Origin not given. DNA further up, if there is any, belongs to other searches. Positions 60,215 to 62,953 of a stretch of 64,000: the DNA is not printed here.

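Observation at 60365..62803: Large multi-TM coiled-coil protein with an acidic Pro/Ser-rich tail and an uncertain start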

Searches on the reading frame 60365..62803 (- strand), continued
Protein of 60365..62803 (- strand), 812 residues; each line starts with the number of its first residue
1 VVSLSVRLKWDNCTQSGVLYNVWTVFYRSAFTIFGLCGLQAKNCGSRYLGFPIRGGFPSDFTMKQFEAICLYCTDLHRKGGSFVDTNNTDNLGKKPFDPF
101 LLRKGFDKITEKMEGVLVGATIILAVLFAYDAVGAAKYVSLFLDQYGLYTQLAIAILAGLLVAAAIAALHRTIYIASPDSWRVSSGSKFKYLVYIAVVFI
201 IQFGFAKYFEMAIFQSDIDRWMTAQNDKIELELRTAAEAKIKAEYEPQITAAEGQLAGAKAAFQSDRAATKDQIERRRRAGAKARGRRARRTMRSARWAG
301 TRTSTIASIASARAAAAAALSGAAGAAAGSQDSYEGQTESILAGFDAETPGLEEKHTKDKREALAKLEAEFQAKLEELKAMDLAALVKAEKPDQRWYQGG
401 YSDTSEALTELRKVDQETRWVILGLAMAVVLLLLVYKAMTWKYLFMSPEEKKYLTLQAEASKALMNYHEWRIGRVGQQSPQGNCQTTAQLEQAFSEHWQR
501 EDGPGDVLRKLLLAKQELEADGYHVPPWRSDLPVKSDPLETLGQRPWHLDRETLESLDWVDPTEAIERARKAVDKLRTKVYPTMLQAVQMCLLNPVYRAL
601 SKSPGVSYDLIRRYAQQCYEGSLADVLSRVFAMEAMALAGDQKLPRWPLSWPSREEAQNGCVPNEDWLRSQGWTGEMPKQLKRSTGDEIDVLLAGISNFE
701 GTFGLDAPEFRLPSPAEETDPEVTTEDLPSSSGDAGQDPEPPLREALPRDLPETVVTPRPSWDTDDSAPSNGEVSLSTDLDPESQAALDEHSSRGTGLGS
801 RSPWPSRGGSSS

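Call 63: predict_structure(protein=window:60365-62554:-)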
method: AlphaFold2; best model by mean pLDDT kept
length: 729 residues; sequences in the alignment: 1
mean_pLDDT: 46.9   pTM: 0.27
mean pLDDT of the five models: 46.9, 46.1, 41.7, 39.8, 37.7
residues with pLDDT >= 90: 0; 70-90: 25; 50-70: 228; < 50: 476
segments of 3 or more residues with pLDDT < 50: 1-15, 29-45, 47-66, 90-106, 118-123, 125-137, 229-236, 239-246, 300-336, 388-408, 445-591, 593-655, 660-729
pLDDT, mean of each block of 10 residues (from residue 1): 43 49 50 48 48 41 48 56 54 45 48 49 43 44 55 66 70 68 71 69 60 53 48 48 46 56 56 63 67 58 40 40 42 48 53 51 61 60 51 43 46 52 59 61 44 41 35 33 36 35 39 43 41 41 42 40 34 39 44 41 37 35 30 35 36 42 36 37 36 35 35 37 38
secondary structure, 60 per line:
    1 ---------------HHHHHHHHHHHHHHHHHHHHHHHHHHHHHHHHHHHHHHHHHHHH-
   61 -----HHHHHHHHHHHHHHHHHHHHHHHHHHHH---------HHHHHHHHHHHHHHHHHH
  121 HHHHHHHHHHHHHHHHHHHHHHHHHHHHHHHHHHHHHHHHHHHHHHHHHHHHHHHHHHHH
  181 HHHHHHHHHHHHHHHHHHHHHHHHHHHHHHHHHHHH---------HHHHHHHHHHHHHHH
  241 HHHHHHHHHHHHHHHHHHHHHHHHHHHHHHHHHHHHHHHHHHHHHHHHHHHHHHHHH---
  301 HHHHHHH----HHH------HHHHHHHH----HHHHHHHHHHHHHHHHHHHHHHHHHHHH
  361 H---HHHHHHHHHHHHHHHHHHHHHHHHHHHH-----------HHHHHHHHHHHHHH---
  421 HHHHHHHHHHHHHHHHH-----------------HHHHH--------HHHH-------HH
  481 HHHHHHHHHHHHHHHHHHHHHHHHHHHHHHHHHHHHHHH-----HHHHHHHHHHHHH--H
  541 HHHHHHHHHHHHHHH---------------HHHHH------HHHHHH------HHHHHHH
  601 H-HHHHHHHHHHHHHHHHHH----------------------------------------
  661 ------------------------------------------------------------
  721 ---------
elements in order (helices of 4 or more, strands of 3 or more residues): H16-59 H66-93 H103-216 H226-297 H301-307 H321-328 H333-361 H365-392 H404-417 H421-437 H455-459 H468-471 H479-519 H525-537 H540-555 H571-575 H582-587 H594-601 H603-620
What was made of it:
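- Tried and rejected: Structure prediction and search: single-sequence AF2 was useless (pLDDT 47, call 63).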

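Call 72: search_protein_families(library=pfam, proteins=[L001:1-4653:+], max_evalue=0.01)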
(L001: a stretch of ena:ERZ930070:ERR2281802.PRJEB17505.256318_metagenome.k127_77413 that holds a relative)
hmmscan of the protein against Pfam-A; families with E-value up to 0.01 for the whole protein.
L001:1-4653:+ (1550 aa): 1 family
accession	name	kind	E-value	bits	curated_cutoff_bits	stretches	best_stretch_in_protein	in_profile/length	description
PF14023.12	Bestrophin-like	-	0.0063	16.5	32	0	898-1004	88-194/232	Bestrophin-like domain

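Call 74: predict_structure(alignment_id=A1)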
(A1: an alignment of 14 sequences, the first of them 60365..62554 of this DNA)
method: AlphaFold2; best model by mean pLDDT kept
length: 729 residues; sequences in the alignment: 14
mean_pLDDT: 73.6   pTM: 0.41
mean pLDDT of the five models: 73.6, 70.7, 69.9, 67.7, 67.5
residues with pLDDT >= 90: 127; 70-90: 387; 50-70: 55; < 50: 160
segments of 3 or more residues with pLDDT < 50: 1-24, 97-99, 598-602, 604-698, 701-729
pLDDT, mean of each block of 10 residues (from residue 1): 36 44 53 76 86 84 76 86 78 53 66 80 85 90 90 91 91 90 89 84 76 60 55 73 79 86 88 89 92 88 82 82 89 89 85 75 75 87 91 85 91 90 92 88 83 80 87 90 91 91 83 84 86 85 91 89 82 77 85 66 46 40 38 39 35 37 37 39 38 41 43 36 37
secondary structure, 60 per line:
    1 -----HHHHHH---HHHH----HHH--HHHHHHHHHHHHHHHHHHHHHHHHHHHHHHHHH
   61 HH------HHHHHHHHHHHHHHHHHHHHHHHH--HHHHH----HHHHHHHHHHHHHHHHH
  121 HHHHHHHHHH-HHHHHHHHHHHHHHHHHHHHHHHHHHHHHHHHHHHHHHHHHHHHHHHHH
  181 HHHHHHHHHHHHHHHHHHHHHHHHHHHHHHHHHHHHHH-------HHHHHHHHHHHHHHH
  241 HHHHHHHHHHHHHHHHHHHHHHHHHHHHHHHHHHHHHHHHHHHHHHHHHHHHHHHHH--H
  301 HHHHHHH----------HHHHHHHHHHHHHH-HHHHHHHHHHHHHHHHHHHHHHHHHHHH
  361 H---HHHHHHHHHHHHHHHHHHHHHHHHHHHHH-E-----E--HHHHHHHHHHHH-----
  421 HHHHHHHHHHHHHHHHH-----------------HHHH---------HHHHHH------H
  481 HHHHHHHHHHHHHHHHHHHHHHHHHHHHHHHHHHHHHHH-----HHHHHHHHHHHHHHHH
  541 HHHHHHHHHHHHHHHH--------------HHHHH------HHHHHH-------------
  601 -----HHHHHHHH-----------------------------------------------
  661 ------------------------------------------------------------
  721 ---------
elements in order (helices of 4 or more, strands of 3 or more residues): H6-11 H15-18 H28-62 H69-92 H95-99 H104-130 H132-218 H226-297 H300-307 H318-331 H333-361 H365-393 H404-415 H421-437 H455-458 H468-473 H480-519 H525-556 H571-575 H582-587 H606-613
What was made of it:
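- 61664..62161 (-): Antiparallel coiled-coil hairpin (residues 132-297; turn at 219-225; polybasic stretch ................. near the tip). Call 74.
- On Pfam DUF4407 (PF14362): The helical hairpin appears in the AF2 model (call 74).
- Checked: The AF2 model built with a 14-sequence alignment shows one antiparallel helical hairpin, H132-218 and H226-297 (call 74).
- AF2 with the alignment gives pLDDT 73.6, and 80-90 over residues 30-597 (call 74).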

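Call 77: fold_search(model_id=the predicted structure, library=pdb)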
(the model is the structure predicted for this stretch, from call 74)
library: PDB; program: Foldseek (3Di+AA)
matches with E <= 10: 66; with E <= 0.001: 0
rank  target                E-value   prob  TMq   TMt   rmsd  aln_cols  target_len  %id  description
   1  7zr1_D                3.2e-01  0.28  0.18  0.17  51.0       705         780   13  Chaetomium thermophilum Mre11-Rad50-Nbs1 complex bound to ATPyS (composite structure) (released 2023-01-11)
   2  9gm6_A                1.7e+00  0.03  0.09  0.07  61.7       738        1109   13  MukBEF in a nucleotide-bound state with open neck gate (heads core) (released 2025-03-26)
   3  9g2t_B                1.9e+00  0.06  0.08  0.10  43.6       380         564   13  Cryo-EM structure of IrtAB 2xEQ, A256R_IrtB mutant in LMNG (released 2024-12-18)
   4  4ke2_A                2.2e+00  0.94  0.18  0.58  10.5       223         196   17  Crystal structure of the hyperactive Type I antifreeze from winter flounder (released 2014-02-26)
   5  5och_G                2.3e+00  0.08  0.10  0.12  41.1       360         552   14  The crystal structure of human ABCB8 in an outward-facing state (released 2018-07-25)
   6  5och_H                2.3e+00  0.04  0.06  0.08  41.7       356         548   16  The crystal structure of human ABCB8 in an outward-facing state (released 2018-07-25)
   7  8i21_B                2.5e+00  0.23  0.14  0.26  12.0       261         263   16  Cryo-EM structure of 6-subunit Smc5/6 arm region (released 2024-06-26)
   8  8dk2_D                2.5e+00  0.02  0.07  0.07  37.6       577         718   12  CryoEM structure of Pseudomonas aeruginosa PA14 JetABC in an unclamped state trapped in ATP dependent dimeric form (released 2022-10-05)
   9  6pam_C                2.6e+00  0.13  0.12  0.14  40.1       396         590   11  Structure of a bacterial Atm1-family ABC transporter with MgADP bound (released 2020-06-24)
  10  6pam_A                2.8e+00  0.06  0.07  0.08  44.3       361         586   12  Structure of a bacterial Atm1-family ABC transporter with MgADP bound (released 2020-06-24)
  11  5och_F                3.0e+00  0.04  0.07  0.08  44.4       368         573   14  The crystal structure of human ABCB8 in an outward-facing state (released 2018-07-25)
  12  6vqu_A                3.2e+00  0.06  0.08  0.10  41.6       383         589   16  Structure of a bacterial Atm1-family ABC exporter (released 2020-07-29)
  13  8t4f_B                3.2e+00  0.04  0.08  0.10  39.0       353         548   10  Transporter associated with antigen processing (TAP) bound to the 9-mer peptide RRYQKSTEL (released 2024-06-19)
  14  4ayw                  3.7e+00  0.04  0.08  0.09  40.7       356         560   14  STRUCTURE OF THE HUMAN MITOCHONDRIAL ABC TRANSPORTER, ABCB10 (PLATE FORM) (released 2012-07-11)
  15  6ran_A                3.7e+00  0.03  0.06  0.07  42.1       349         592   13  Heterodimeric ABC exporter TmrAB in inward-facing wide conformation (released 2019-07-31)
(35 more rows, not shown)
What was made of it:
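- Closest known: Antiparallel coiled-coil arms of SMC/Rad50/MukB and spectrin repeats. Same: The long helical hairpin is the shared element (call 77).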

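Call 82: fold_search(model_id=the predicted structure, library=viral)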
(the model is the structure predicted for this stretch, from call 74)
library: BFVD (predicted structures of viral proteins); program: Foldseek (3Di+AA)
matches with E <= 10: 162; with E <= 0.001: 0
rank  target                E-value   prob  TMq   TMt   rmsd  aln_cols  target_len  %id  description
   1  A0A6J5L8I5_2          4.3e-03  0.80  0.08  0.08  60.0       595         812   15  Borrelia P83100 [uncultured Caudovirales phage]
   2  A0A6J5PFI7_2          4.7e-03  0.94  0.15  0.12  54.8       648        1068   14  Large polyvalent protein associated domain-containing protein [uncultured Caudovirales phage]
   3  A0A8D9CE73            1.8e-02  0.98  0.18  0.30  18.6       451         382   13  Uncharacterized protein [uncultured marine phage]
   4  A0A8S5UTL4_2          2.6e-02  0.16  0.08  0.07  42.6       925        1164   11  Morphogenesis protein 1 hydrolase [Myoviridae sp. ctYA416]
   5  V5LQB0                6.3e-02  0.93  0.17  0.16  53.9       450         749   13  (no name in the UniProt tables at hand)
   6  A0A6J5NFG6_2          8.9e-02  0.44  0.14  0.09  41.3       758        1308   12  Phage tail tape measure protein [uncultured Caudovirales phage]
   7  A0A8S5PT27            1.0e-01  0.10  0.07  0.05  34.0       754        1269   12  Chromosome segregation ATPase [Siphoviridae sp. ct96x5]
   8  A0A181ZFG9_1          1.1e-01  0.18  0.08  0.08  34.0       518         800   15  Deneddylase [Human herpesvirus 1 (strain 17)]
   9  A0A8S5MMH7            1.5e-01  0.23  0.10  0.08  37.7       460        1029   13  STRUCTURAL MAINTENANCE OF CHROMOSOMES PROTEIN [Siphoviridae sp. ctxc31]
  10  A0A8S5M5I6            2.1e-01  0.57  0.16  0.23  52.4       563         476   11  Uncharacterized protein [Podoviridae sp. ctaNW81]
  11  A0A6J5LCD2            2.7e-01  0.10  0.08  0.10  35.3       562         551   12  Uncharacterized protein [uncultured Caudovirales phage]
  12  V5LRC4                3.8e-01  0.25  0.12  0.17  33.5       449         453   12  (no name in the UniProt tables at hand)
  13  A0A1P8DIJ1            3.8e-01  0.13  0.10  0.09  53.3       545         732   14  (no name in the UniProt tables at hand)
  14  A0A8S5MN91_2          3.8e-01  0.12  0.10  0.08  51.5       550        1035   12  Uncharacterized protein [Myoviridae sp. ctI7W9]
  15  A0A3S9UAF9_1          4.1e-01  0.15  0.11  0.08  62.4       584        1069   13  Tape measure protein [Gordonia phage Dorito]
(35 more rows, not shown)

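Call 83: search_protein_families(library=phrogs, proteins=[window:60365-62554:-, P0003, P0007, P0002, L001:1-4653:+], max_evalue=0.001)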
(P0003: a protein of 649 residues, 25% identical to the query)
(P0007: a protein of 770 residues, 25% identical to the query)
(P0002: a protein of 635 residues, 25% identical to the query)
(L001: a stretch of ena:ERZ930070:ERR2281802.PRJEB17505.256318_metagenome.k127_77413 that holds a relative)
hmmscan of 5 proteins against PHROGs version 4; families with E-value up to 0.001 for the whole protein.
window:60365-62554:- (729 aa): 0 families

P0003 (649 aa): 0 families

P0007 (770 aa): 0 families

P0002 (635 aa): 0 families

L001:1-4653:+ (1550 aa): 0 families

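Call 88: search_dna_similar(query=window:60365-62554:-, collection=plasmids, mode=protein, max_evalue=0.001, max_rows=15)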
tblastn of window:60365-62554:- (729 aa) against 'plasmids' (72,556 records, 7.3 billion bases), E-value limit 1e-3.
No match.

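Call 89: search_dna_similar(query=window:60365-62554:-, collection=phages, mode=protein, max_evalue=0.001, max_rows=15)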
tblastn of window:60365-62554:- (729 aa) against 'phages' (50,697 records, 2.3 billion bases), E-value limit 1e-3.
No match.

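Call 90: search_dna_similar(query=P0007, collection=plasmids, mode=protein, max_evalue=0.001, max_rows=15)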
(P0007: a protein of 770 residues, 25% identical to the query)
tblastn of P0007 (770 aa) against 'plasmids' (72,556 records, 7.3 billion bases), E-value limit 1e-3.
No match.

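Call 98: find_related_loci(query=window:60365-62554:-, collection=viral_contigs, flank=10000)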
Query window:60365-62554:- (729 aa) in viral_contigs; peptide patterns used: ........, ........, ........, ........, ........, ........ (x = any residue, [..] = any of these).
7 stretches matched a pattern, but none encodes a relative of the query by tblastn (E <= 1e-3).

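Call 104: find_encoding_contigs(protein=P0007, flank=8000, max_places=3)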
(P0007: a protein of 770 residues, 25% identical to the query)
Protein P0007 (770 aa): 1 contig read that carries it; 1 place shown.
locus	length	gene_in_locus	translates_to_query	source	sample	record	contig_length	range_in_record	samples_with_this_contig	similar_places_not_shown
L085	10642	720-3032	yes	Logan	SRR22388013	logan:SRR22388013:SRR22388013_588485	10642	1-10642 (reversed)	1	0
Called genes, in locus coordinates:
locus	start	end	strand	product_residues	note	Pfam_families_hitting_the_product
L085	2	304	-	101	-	?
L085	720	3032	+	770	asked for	PF14362:DUF4407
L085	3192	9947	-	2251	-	-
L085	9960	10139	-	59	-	-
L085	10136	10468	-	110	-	PF18908:DUF5663 (weak)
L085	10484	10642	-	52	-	?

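Call 105: find_encoding_contigs(protein=P0002, flank=8000, max_places=3)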
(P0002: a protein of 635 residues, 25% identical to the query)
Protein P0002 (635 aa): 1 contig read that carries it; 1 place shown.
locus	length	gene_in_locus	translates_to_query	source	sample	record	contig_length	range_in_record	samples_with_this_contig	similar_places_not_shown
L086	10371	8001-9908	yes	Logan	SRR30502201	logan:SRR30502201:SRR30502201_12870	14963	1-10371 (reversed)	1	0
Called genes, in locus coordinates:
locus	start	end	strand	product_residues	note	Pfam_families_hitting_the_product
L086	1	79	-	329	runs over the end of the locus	PF03417:AAT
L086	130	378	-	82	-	PF20106:DUF6496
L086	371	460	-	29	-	-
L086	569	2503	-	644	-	PF05649:Peptidase_M13_N, PF01431:Peptidase_M13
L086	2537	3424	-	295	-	PF01186:Lysyl_oxidase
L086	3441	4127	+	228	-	PF00188:CAP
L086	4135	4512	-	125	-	PF00903:Glyoxalase (weak), PF22677:Ble-like_N (weak)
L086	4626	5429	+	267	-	PF00248:Aldo_ket_red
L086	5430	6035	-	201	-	PF12832:MFS_1_like (weak), PF07690:MFS_1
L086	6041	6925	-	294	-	PF13483:Lactamase_B_3, PF12706:Lactamase_B_2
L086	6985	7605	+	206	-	PF00485:PRK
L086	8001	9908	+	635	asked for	PF14362:DUF4407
